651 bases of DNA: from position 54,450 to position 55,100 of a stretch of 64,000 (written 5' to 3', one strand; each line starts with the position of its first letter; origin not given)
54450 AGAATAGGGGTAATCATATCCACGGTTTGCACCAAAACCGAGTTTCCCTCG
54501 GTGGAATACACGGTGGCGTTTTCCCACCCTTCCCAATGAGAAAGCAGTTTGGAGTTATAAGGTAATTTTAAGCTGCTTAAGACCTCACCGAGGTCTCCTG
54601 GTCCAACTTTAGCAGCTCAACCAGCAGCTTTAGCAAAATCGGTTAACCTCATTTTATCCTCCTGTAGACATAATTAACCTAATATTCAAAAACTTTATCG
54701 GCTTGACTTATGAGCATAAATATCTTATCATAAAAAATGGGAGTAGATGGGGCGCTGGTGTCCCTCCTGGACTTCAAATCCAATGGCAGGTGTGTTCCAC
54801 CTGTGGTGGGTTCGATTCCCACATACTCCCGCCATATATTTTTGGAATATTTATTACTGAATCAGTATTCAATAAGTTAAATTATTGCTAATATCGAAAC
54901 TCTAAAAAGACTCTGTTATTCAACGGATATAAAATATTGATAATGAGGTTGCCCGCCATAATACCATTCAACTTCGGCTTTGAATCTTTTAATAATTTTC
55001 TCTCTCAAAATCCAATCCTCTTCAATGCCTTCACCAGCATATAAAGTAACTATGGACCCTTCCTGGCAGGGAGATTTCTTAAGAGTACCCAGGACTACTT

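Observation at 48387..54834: Complete selenocysteine-decoding and selenium-delivery locus with divergent selC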

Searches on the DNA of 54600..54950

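Call 8: search_rna_families(source=window, start=54600, end=54950, threshold=evalue, max_evalue=1, show_alignments=2)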
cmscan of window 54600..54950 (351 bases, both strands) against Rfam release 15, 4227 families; matches with E-value up to 1: 2.
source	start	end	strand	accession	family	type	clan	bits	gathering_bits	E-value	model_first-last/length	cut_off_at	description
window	54739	54830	+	RF01852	tRNA-Sec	Gene; tRNA;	CL00001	68.3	47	4.3e-14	1-91/91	no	Selenocysteine transfer RNA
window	54686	54764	-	RF02126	GHRLOS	Gene; lncRNA;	-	13.3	48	0.59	1-70/70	no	Ghrelin opposite strand RNA conserved region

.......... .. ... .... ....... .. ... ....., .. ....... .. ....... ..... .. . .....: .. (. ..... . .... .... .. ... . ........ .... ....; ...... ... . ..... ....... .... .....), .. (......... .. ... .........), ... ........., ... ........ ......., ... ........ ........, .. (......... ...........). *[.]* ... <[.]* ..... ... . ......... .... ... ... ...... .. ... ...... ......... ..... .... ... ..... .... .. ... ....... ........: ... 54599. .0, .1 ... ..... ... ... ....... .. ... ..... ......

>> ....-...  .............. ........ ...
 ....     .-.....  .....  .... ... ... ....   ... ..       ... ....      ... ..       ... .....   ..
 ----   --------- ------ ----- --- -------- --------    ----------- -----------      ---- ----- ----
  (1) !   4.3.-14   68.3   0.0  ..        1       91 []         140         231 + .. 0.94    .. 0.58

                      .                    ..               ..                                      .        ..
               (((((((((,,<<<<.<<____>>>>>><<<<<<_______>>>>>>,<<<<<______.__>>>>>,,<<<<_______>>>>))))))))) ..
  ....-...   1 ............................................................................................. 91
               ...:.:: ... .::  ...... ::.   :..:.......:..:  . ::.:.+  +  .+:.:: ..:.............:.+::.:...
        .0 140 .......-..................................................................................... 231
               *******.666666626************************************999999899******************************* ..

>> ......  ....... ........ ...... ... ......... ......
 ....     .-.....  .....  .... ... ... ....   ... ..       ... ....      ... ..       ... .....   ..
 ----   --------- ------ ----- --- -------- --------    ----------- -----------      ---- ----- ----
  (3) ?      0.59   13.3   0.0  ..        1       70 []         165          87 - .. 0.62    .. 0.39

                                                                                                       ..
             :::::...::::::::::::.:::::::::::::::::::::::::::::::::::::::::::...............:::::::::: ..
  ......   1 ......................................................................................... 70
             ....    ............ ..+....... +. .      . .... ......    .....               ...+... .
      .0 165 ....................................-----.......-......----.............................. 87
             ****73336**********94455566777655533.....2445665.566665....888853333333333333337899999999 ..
